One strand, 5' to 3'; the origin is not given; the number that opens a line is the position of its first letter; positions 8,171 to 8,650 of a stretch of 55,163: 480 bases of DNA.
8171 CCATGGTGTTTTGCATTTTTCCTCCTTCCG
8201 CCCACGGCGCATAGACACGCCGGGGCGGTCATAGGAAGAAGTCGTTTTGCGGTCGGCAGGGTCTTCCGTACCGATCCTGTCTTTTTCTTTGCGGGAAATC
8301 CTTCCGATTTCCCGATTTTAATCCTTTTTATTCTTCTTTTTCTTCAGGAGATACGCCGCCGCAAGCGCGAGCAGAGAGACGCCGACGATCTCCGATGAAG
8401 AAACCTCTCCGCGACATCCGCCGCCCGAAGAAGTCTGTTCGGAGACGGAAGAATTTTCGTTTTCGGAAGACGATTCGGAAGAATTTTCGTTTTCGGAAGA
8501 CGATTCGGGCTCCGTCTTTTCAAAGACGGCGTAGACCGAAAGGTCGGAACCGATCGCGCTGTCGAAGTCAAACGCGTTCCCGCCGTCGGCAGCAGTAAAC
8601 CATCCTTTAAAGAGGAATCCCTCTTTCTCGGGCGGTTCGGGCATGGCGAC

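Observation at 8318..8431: Shared C-terminal Gly-Cys / hydrophobic helix / basic tail signal on both giant surface proteins of the high-GC locus (second copy at 13999..14097)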

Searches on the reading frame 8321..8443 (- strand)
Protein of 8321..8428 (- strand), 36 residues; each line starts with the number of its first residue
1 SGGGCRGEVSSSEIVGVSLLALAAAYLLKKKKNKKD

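Call 5: search_protein_families(library=ncbifam, proteins=[window:8321-8428:-], max_evalue=10)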
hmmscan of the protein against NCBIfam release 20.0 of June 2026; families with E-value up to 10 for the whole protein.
seq(36 aa): 3 families
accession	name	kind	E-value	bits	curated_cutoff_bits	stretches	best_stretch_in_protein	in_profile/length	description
TIGR01167.1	LPXTG_anchor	domain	0.0013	19.3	15.9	1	14-34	15-34/34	LPXTG cell wall anchor domain-containing protein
NF033507.3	Loki-CTERM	subfamily_domain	0.04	14.2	19.9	1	16-34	10-27/27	Loki-CTERM sorting domain-containing protein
NF033846.1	Rumino_NPXTG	domain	0.057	13.8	23.5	1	15-32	13-30/30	NPXTG-anchored protein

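Call 20: find_homologous_proteins(query=A1, max_evalue=10)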
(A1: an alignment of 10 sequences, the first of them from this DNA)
Query A1 (10 sequences) (41 aa, profile of the alignment): 6 proteins with E <= 10 among 1219 candidates.
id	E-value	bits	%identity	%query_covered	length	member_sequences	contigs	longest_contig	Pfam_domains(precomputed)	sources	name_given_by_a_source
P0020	7.3e-8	50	75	10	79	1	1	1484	-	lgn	-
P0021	5.8e-1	28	67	37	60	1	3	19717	-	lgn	-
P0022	7.6e-1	27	67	37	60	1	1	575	-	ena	-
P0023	7.6e-1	27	67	37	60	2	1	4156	-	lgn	-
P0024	1.3e+0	27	67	37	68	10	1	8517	-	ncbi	ncbi:MAG: hypothetical protein ACI4K7_07805 [Oscillospiraceae bacterium]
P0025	1.9e+0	26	63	39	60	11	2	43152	-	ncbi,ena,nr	ncbi:MAG: hypothetical protein SOU50_00640 [Oscillospiraceae bacterium]|nr:hypothetical protein [Osc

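Call 47: search_protein_representatives(alignment_id=A3)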
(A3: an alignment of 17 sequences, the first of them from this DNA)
Query: 17 sequences, 35 profile positions. Proteins with E-value up to 0.001 (for the whole library): 12; up to 1e-10: 0; up to 1e-30: 0. The best 12 are listed.
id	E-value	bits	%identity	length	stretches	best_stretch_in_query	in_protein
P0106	9.6e-08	48.1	-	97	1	1-35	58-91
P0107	1.8e-07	47.2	-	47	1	1-35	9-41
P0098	2.3e-06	43.7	-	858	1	2-35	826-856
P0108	1.1e-05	41.6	-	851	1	1-33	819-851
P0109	2.9e-05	40.1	-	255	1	2-34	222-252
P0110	1.7e-04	37.7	-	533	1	2-34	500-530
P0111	1.7e-04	37.7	-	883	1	1-33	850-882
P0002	2.1e-04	37.4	-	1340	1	2-35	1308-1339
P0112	4.4e-04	36.4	-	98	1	3-33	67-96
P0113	5.7e-04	36.0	-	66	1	2-32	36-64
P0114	7.4e-04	35.6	-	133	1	1-33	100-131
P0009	8.4e-04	35.5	-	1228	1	3-35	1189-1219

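Call 51: find_encoding_contigs(protein=P0111, flank=10000, max_places=3)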
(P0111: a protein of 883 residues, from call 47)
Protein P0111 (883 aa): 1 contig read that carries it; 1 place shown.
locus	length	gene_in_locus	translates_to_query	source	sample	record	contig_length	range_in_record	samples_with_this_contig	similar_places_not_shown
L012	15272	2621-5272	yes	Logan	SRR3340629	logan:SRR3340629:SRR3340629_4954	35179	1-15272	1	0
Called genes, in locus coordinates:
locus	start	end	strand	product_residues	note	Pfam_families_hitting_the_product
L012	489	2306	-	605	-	PF22422:MGH1-like_GH, PF01204:Trehalase (weak), PF03200:Glyco_hydro_63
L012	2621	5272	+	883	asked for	PF07554:FIVAR (faint)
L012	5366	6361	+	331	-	PF00528:BPD_transp_1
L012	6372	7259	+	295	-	PF00528:BPD_transp_1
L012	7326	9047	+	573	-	-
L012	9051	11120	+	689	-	PF05048:NosD (faint), PF13229:Beta_helix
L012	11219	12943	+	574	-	PF06580:His_kinase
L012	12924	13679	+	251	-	PF00072:Response_reg, PF12833:HTH_18, PF00165:HTH_AraC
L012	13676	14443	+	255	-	PF04909:Amidohydro_2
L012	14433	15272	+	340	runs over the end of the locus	PF01408:GFO_IDH_MocA, PF02894:GFO_IDH_MocA_C, PF22725:GFO_IDH_MocA_C3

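Call 56: find_encoding_contigs(protein=P0110, flank=10000, max_places=4)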
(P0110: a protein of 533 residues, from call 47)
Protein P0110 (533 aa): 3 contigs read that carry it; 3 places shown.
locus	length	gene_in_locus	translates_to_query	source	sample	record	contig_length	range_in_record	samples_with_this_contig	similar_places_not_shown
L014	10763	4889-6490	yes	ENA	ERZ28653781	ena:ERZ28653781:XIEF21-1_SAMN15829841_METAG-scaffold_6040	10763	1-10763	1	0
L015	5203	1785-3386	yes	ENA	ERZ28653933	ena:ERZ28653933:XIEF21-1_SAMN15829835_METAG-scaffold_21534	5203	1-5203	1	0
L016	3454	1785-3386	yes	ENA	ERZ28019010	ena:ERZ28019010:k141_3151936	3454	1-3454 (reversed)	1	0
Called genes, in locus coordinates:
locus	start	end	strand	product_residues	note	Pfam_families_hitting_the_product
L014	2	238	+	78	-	?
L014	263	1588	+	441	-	-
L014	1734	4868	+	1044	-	-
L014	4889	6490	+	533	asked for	-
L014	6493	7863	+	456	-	-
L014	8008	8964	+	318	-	PF01156:IU_nuc_hydro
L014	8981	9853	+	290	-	PF00294:PfkB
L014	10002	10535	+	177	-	PF04138:GtrA_DPMS_TM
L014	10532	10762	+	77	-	PF00535:Glycos_transf_2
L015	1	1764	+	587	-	?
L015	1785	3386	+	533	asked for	-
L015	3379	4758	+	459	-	-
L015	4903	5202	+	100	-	?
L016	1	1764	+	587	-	?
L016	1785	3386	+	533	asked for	-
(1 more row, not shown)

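Call 59: search_protein_families(library=pfam, proteins=[P0110, P0111, L012:9051-11120:+, L014:263-1588:+], max_evalue=0.01)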
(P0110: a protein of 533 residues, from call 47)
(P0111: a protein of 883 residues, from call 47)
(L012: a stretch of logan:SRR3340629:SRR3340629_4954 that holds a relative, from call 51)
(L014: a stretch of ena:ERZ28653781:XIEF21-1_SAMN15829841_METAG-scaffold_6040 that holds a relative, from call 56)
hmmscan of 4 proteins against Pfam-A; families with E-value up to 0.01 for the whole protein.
P0110 (533 aa): 0 families

P0111 (883 aa): 1 family
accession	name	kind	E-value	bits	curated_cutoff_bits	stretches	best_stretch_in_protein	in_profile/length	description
PF07554.19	FIVAR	-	5.4e-07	30.6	29.2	1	427-466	27-69/71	FIVAR domain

L012:9051-11120:+ (689 aa): 3 families
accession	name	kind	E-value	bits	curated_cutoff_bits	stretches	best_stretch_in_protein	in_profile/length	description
PF13229.12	Beta_helix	-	2.9e-13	50.2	25.9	2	175-353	8-157/158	Right handed beta helix region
PF05048.19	NosD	-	1.8e-06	28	23.6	1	239-386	44-177/212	Periplasmic copper-binding protein (NosD)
PF24606.1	CEMIP_beta-hel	-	0.0088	16.2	27.3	0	169-210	42-82/212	CEMIP beta-helix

L014:263-1588:+ (441 aa): 0 families

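Call 83: search_protein_families(library=ncbifam, alignment_id=A5, max_evalue=0.1)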
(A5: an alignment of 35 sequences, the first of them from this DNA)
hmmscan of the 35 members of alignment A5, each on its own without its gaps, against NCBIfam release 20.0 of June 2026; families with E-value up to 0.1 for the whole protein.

A. member 1, seq(40 aa): 3 families
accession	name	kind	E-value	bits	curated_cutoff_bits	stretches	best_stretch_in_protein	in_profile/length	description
TIGR01167.1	LPXTG_anchor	domain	0.0015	19.1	15.9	1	18-38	15-34/34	LPXTG cell wall anchor domain-containing protein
NF033507.3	Loki-CTERM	subfamily_domain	0.053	13.9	19.9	1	20-38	10-27/27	Loki-CTERM sorting domain-containing protein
NF033846.1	Rumino_NPXTG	domain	0.068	13.5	23.5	0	19-36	13-30/30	NPXTG-anchored protein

B. families by the number of members that match (of 35 scanned): 16 families
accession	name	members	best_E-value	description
TIGR01167.1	LPXTG_anchor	8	0.0002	LPXTG cell wall anchor domain-containing protein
NF033846.1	Rumino_NPXTG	4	0.019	NPXTG-anchored protein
NF045529.2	Heimdall-CTERM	3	0.056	Heimdall-CTERM domain-containing surface protein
NF041738.1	GG_III-CTERM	2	0.0049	GGIII-like transmembrane region-containing protein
NF041936.1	MXAN_0125_fam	2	0.012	MXAN_0125 family MYXO-CTERM protein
NF041894.1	MXAN_6652_fam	2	0.015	MXAN_6652 family MXYO-CTERM-anchored protein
TIGR03382.1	GC_trans_RRR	1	0.013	MYXO-CTERM sorting domain-containing protein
NF058571.1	GVDTG_CTERM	1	0.031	GVDTG sorting domain-containing protein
NF045638.1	Mrt_dep_phytase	1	0.032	myxosortase-dependent phytase-like phosphatase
NF045523.1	MXAN_5453_fam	1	0.036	MXAN_5453 family MXYO-CTERM-anchored protein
TIGR04564.1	Synergist_CTERM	1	0.038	Synerg-CTERM sorting domain-containing protein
NF033507.3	Loki-CTERM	1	0.053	Loki-CTERM sorting domain-containing protein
NF050189.1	PGAP-CTERM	1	0.06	PGAP-CTERM sorting domain-containing protein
NF038112.1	myxo_dep_M36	1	0.06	myxosortase-dependent M36 family metallopeptidase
TIGR03901.2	MYXO-CTERM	1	0.068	MYXO-CTERM sorting domain-containing protein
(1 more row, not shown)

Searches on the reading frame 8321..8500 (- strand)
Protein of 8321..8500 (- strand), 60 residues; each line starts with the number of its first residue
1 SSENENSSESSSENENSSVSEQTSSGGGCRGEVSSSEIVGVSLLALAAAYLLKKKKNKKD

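Call 5: search_protein_families(library=ncbifam, proteins=[window:8321-8500:-], max_evalue=10)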
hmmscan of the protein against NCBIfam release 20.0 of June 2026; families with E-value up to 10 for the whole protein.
seq(60 aa): 3 families
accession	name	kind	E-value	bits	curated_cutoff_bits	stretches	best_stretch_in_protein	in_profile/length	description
TIGR01167.1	LPXTG_anchor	domain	0.0036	17.9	15.9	1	38-58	15-34/34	LPXTG cell wall anchor domain-containing protein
NF033507.3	Loki-CTERM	subfamily_domain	0.13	12.6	19.9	1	42-58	11-27/27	Loki-CTERM sorting domain-containing protein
NF033846.1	Rumino_NPXTG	domain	0.16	12.3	23.5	1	39-56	13-30/30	NPXTG-anchored protein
